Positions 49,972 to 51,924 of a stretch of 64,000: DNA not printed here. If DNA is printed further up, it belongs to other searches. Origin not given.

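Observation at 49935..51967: AT-rich single-gene island with its own promoter and terminator, encoding a 550-aa orphan protein just upstream of recF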

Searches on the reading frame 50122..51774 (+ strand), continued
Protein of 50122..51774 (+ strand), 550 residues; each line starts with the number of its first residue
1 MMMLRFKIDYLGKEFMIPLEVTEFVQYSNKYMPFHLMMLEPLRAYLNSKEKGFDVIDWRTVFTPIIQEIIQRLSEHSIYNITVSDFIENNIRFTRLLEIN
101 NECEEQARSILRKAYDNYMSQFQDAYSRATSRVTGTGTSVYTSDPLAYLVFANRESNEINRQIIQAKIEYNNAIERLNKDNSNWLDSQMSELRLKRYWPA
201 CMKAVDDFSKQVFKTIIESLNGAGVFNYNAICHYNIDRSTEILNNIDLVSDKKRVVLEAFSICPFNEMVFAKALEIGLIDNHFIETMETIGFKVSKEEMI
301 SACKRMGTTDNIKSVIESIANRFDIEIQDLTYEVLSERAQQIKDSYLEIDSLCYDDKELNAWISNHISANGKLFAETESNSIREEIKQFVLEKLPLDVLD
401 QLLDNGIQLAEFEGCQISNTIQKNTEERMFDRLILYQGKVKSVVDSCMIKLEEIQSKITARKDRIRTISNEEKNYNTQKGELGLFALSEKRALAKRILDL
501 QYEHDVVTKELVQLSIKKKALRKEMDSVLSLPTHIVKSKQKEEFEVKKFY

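Call 52: find_related_loci(query=P0166, collection=viral_contigs, flank=8000)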
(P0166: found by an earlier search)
Query P0166 (545 aa) in viral_contigs; peptide patterns used: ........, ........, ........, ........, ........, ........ (x = any residue, [..] = any of these).
5 stretches matched a pattern, but none encodes a relative of the query by tblastn (E <= 1e-3).

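Call 53: list_cluster_members(proteins=[P0016, P0017, P0019, P0020, P0021, P0023, P0026, P0029, P0031, P0014])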
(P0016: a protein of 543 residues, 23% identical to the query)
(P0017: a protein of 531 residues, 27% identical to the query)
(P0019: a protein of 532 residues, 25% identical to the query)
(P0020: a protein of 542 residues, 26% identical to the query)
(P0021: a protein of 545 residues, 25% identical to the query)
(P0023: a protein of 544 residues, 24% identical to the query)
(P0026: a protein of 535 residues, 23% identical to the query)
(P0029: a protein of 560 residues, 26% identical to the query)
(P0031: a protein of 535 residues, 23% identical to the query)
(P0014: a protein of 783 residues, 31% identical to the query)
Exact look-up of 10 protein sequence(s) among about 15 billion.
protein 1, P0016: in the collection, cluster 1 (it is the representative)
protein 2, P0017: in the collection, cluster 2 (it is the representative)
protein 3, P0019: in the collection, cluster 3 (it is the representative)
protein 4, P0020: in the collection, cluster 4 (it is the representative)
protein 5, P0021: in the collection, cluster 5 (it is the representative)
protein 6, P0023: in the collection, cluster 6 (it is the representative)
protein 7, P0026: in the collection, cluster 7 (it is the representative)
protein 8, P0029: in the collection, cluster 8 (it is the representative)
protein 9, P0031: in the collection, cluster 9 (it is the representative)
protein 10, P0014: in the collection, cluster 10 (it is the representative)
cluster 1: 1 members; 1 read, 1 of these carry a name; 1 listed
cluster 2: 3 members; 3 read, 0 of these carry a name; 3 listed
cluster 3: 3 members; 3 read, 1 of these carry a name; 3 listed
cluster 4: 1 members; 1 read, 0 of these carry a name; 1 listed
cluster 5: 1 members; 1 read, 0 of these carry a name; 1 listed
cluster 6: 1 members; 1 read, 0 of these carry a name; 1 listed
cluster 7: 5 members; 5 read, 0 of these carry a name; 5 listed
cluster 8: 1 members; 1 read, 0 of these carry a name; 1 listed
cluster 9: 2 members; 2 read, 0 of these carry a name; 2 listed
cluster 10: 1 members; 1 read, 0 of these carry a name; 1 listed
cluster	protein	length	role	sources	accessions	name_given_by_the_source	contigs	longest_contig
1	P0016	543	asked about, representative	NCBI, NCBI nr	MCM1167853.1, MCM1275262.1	MAG: hypothetical protein NC299_07840 [Lachnospiraceae bacterium] | hypothetical protein [Ruminococcus sp.]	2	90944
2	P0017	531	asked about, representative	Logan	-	-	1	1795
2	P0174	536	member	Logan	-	-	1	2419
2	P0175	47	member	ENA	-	-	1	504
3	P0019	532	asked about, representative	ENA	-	-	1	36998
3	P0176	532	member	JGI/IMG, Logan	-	hypothetical protein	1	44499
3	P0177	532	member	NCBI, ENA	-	-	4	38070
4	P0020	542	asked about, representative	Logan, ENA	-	-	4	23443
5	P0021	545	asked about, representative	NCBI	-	-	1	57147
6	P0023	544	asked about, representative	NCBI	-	-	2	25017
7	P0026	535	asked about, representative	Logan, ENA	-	-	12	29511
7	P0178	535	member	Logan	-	-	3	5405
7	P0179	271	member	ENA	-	-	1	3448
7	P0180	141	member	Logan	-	-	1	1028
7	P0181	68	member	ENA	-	-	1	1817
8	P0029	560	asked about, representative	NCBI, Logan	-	-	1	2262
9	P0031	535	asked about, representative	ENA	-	-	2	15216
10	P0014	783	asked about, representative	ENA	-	-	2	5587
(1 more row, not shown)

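Call 54: find_encoding_contigs(protein=P0016, flank=8000, max_places=3)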
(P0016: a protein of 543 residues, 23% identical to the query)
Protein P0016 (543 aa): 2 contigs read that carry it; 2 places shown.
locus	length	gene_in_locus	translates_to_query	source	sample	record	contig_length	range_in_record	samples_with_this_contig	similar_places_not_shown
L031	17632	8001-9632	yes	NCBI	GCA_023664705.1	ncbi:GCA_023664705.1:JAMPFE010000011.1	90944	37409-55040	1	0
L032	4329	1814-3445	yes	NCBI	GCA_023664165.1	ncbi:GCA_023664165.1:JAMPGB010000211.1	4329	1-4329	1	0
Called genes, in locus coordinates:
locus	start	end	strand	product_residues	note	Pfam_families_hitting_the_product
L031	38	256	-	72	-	PF01381:HTH_3 (weak), PF12844:HTH_19 (weak)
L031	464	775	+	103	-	-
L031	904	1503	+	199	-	PF13189:Cytidylate_kin2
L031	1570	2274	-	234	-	PF04607:RelA_SpoT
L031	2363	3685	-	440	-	-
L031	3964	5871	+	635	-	PF02743:dCache_1, PF00672:HAMP, PF08447:PAS_3, PF00990:GGDEF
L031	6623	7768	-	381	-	PF13102:Phage_int_SAM_5 (weak), PF14659:Phage_int_SAM_3, PF00589:Phage_integrase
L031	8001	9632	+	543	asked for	-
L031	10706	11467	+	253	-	PF13347:MFS_2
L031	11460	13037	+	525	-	PF01055:Glyco_hydro_31_2nd (weak), PF02065:Melibiase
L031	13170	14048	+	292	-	PF02826:2-Hacid_dh_C (faint), PF03807:F420_oxidored, PF10727:Rossmann-like, PF10728:DUF2520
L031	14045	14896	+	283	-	PF02548:Pantoate_transf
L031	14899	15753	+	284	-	PF02569:Pantoate_ligase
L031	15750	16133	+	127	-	PF02261:Asp_decarbox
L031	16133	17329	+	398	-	PF02441:Flavoprotein, PF04127:DFP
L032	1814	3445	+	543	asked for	-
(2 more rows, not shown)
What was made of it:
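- An integrase plus the family gene as sole cargo (call 54). In one case it is the sole cargo beside an integrase (call 54).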

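Call 55: find_encoding_contigs(protein=P0021, flank=8000, max_places=3)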
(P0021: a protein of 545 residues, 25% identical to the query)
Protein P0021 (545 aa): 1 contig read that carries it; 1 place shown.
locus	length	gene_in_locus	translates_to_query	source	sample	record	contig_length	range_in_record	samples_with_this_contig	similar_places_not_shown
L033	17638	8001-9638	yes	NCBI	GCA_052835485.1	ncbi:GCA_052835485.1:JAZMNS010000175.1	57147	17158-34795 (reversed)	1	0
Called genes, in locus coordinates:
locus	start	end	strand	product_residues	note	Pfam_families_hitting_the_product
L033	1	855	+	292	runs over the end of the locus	PF18075:FtsX_ECD, PF02687:FtsX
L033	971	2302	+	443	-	PF24568:CC_PcsB, PF01551:Peptidase_M23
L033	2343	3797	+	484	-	PF24568:CC_PcsB, PF01551:Peptidase_M23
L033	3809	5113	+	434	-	PF13180:PDZ_2 (faint), PF03572:Peptidase_S41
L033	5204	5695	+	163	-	PF03449:GreA_GreB_N, PF01272:GreA_GreB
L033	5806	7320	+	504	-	PF01336:tRNA_anti-codon, PF00152:tRNA-synt_2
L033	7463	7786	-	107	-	PF01381:HTH_3 (weak), PF13443:HTH_26 (weak)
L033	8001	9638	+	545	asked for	-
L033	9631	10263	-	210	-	PF02498:Bro-N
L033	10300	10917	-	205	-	PF00239:Resolvase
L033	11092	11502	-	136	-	-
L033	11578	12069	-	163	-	PF00226:DnaJ (weak)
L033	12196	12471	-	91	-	-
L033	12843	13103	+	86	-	PF13443:HTH_26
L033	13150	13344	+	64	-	-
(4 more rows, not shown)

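Call 56: find_encoding_contigs(protein=P0019, flank=8000, max_places=3)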
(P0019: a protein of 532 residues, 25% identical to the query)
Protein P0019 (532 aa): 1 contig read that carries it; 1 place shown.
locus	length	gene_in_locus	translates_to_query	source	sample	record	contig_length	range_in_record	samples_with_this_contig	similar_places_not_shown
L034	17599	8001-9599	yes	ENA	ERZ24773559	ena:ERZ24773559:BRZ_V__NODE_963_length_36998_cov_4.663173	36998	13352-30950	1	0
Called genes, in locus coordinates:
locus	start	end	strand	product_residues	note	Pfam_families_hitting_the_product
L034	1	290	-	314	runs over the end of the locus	PF08545:ACP_syn_III, PF08541:ACP_syn_III_C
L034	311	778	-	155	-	PF22381:Staph_reg_Sar_Rot, PF12802:MarR_2, PF01047:MarR, PF13463:HTH_27 (weak)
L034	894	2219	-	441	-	PF01554:MatE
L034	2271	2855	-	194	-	PF00300:His_Phos_1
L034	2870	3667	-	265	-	PF02654:CobS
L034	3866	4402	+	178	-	PF02283:CobU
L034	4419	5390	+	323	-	PF00781:DAGK_cat, PF19279:YegS_C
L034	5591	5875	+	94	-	PF00166:Cpn10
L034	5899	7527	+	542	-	PF00118:Cpn60_TCP1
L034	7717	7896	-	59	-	-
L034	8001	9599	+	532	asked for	-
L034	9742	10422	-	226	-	PF00239:Resolvase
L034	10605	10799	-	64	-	-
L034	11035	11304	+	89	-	-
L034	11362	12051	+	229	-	-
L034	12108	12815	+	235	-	-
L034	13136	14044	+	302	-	-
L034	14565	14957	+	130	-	-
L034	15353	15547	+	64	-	PF09035:Tn916-Xis, PF12728:HTH_17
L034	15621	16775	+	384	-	PF02920:Integrase_DNA, PF13102:Phage_int_SAM_5 (weak), PF00589:Phage_integrase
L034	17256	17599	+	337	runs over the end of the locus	PF00106:adh_short (weak), PF01073:3Beta_HSD, PF01370:Epimerase, PF02719:Polysacc_synt_2, PF04321:RmlD_sub_bind, PF13460:NAD_binding_10 (weak), PF16363:GDP_Man_Dehyd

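Call 57: find_encoding_contigs(protein=P0026, flank=8000, max_places=4)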
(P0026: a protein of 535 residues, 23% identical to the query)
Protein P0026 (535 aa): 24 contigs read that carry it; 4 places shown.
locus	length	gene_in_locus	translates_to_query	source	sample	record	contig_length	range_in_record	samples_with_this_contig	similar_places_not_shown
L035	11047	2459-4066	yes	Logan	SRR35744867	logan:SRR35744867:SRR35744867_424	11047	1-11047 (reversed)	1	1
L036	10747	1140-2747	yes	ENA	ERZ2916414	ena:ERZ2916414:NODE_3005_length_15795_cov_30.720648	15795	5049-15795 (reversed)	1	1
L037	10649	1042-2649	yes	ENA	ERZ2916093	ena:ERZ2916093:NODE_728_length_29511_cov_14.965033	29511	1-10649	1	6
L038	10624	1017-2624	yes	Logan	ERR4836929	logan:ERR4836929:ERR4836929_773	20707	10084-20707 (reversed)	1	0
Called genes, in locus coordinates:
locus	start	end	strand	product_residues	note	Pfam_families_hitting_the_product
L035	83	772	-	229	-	-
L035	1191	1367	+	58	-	-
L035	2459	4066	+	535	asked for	-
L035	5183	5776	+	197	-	-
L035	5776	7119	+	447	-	PF02384:N6_Mtase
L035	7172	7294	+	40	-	-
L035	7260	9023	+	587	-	PF02463:SMC_N (weak), PF11398:DUF2813 (faint), PF13175:AAA_15, PF13476:AAA_23 (weak), PF13304:AAA_21 (weak)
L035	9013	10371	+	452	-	PF00580:UvrD-helicase, PF01443:Viral_helicase1 (faint), PF13245:AAA_19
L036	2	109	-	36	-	?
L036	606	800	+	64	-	-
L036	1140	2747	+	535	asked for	-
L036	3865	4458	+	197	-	-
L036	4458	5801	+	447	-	PF02384:N6_Mtase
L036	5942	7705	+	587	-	PF02463:SMC_N (weak), PF11398:DUF2813 (faint), PF13175:AAA_15, PF13476:AAA_23 (weak), PF13304:AAA_21 (weak)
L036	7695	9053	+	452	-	PF00580:UvrD-helicase, PF01443:Viral_helicase1 (faint), PF13245:AAA_19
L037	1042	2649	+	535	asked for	-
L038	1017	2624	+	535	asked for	-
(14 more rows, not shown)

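Call 62: search_protein_families(library=padloc, alignment_id=A1, max_evalue=0.01)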
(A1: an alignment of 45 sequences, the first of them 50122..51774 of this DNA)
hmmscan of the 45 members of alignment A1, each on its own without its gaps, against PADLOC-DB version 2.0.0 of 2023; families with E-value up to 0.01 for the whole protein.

A. member 1, window:50122-51774:+ (550 aa): 0 families

B. families by the number of members that match (of 45 scanned): 5 families
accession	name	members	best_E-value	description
PDLC03859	LmuB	2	0.0015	-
PDLC03841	LeoBC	1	0.00016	-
PDLC02614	DrmC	1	0.0014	DrmC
PDLC01993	RtcR--CARF_AAA_HTH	1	0.0051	-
PDLC04442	PDC-M13C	1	0.0073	-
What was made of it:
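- On Known anti-phage defence families (PADLOC-DB v2.0.0): Across 45 family members only scattered hits appear in 1-2 members each, at E>=1.6e-4 (call 62).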

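Call 63: search_protein_families(library=pfam, proteins=[L035:5183-5776:+, L028:9664-10269:+, L034:7717-7896:-], max_evalue=0.001)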
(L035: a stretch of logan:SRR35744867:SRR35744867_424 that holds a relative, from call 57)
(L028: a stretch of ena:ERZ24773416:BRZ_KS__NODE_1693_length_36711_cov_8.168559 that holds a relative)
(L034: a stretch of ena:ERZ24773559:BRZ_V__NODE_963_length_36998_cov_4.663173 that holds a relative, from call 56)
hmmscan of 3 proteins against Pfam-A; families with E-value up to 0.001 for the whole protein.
L035:5183-5776:+ (197 aa): 0 families

L028:9664-10269:+ (201 aa): 1 family
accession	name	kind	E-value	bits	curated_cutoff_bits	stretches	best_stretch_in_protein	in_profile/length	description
PF16729.10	DUF5067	-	1.2e-13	51.5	27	1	76-183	17-124/126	Domain of unknown function (DUF5067)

L034:7717-7896:- (59 aa): 3 families
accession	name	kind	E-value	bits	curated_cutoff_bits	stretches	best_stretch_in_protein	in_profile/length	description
PF12441.14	CopG_antitoxin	-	0.00035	21.7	28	1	8-45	39-76/79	CopG antitoxin of type II toxin-antitoxin system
PF05534.18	HicB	-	0.00077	19.8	21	1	6-45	12-51/51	HicB family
PF01402.27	RHH_1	-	0.00085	19.6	20.5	1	14-49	2-37/39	Ribbon-helix-helix protein, copG family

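Call 69: list_cluster_members(proteins=[P0084, P0088, P0094, P0120, P0025, P0033, P0071, P0089, P0134, P0101])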
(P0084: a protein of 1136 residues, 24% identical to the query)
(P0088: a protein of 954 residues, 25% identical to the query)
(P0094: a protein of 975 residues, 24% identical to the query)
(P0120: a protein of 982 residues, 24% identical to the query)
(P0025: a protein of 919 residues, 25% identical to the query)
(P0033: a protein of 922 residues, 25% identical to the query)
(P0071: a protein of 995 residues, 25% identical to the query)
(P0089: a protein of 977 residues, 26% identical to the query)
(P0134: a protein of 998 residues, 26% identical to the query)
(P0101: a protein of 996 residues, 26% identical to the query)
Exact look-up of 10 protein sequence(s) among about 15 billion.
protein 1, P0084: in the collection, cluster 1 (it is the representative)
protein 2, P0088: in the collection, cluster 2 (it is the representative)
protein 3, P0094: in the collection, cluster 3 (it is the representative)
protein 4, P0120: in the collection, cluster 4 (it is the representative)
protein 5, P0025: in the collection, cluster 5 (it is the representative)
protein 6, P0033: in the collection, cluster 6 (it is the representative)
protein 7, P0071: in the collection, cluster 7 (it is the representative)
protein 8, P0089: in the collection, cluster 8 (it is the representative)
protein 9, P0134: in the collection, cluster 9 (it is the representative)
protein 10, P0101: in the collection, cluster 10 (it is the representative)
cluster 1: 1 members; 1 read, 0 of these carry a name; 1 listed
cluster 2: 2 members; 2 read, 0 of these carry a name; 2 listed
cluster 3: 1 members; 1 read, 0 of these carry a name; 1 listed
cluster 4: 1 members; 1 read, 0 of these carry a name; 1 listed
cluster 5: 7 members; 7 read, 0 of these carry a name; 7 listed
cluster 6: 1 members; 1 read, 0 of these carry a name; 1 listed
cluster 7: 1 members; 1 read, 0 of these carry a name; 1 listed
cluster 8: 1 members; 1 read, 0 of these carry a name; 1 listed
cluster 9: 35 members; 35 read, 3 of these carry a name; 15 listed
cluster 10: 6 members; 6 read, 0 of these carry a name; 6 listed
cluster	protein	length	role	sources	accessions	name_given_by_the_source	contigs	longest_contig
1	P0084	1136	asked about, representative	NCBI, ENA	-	-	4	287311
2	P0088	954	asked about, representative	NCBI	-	-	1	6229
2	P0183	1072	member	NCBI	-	-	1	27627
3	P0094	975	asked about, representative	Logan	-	-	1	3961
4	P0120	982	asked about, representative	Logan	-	-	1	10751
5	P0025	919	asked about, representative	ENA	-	-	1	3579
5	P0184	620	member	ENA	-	-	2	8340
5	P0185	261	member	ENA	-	-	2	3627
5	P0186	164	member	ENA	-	-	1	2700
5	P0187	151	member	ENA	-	-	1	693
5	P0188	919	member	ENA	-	-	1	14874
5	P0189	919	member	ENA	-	-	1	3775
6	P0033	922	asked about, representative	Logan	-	-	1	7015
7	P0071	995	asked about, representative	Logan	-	-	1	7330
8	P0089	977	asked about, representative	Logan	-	-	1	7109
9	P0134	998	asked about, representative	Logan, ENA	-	-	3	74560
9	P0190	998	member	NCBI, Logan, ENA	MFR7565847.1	MAG: hypothetical protein ACLUV5_09745 [Oscillospiraceae bacterium]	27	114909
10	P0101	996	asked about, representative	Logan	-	-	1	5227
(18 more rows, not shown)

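Call 70: find_encoding_contigs(protein=P0084, flank=8000, max_places=3)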
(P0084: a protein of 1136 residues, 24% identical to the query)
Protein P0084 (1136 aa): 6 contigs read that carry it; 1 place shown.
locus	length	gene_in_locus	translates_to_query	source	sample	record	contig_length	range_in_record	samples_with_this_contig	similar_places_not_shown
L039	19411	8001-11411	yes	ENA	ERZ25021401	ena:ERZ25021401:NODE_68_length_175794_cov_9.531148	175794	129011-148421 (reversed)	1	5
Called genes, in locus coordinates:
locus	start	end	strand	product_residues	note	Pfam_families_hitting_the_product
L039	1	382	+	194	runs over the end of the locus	-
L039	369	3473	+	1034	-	PF05036:SPOR (faint), PF08486:SpoIID, PF06347:SH3_4 (faint), PF08239:SH3_3, PF18348:SH3_16 (faint), PF08239:SH3_3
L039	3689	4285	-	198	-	PF08668:HDOD, PF01966:HD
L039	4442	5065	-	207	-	PF12535:Nudix_N, PF00293:NUDIX (weak)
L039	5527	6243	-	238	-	PF19567:CpsB_CapC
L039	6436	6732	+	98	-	PF01250:Ribosomal_S6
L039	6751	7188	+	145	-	PF00436:SSB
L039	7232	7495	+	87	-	PF01084:Ribosomal_S18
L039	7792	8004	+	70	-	PF13443:HTH_26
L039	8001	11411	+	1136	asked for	PF19789:DUF6273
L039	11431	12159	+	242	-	-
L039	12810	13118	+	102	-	PF00829:Ribosomal_L21p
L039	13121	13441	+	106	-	PF04327:Peptidase_Prp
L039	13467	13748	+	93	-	PF01016:Ribosomal_L27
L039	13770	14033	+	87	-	PF01649:Ribosomal_S20p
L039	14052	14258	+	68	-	PF01197:Ribosomal_L31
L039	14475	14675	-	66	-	PF03869:Arc (weak)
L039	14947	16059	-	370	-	PF19092:DUF5780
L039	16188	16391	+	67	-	PF13560:HTH_31, PF01381:HTH_3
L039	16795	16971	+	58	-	-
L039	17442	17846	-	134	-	PF00383:dCMP_cyt_deam_1, PF08211:dCMP_cyt_deam_2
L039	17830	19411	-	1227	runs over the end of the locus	PF17757:UvrB_inter, PF02559:CarD_TRCF_RID, PF00176:SNF2-rel_dom (faint), PF00270:DEAD, PF04851:ResIII, PF00271:Helicase_C, PF03461:TRCF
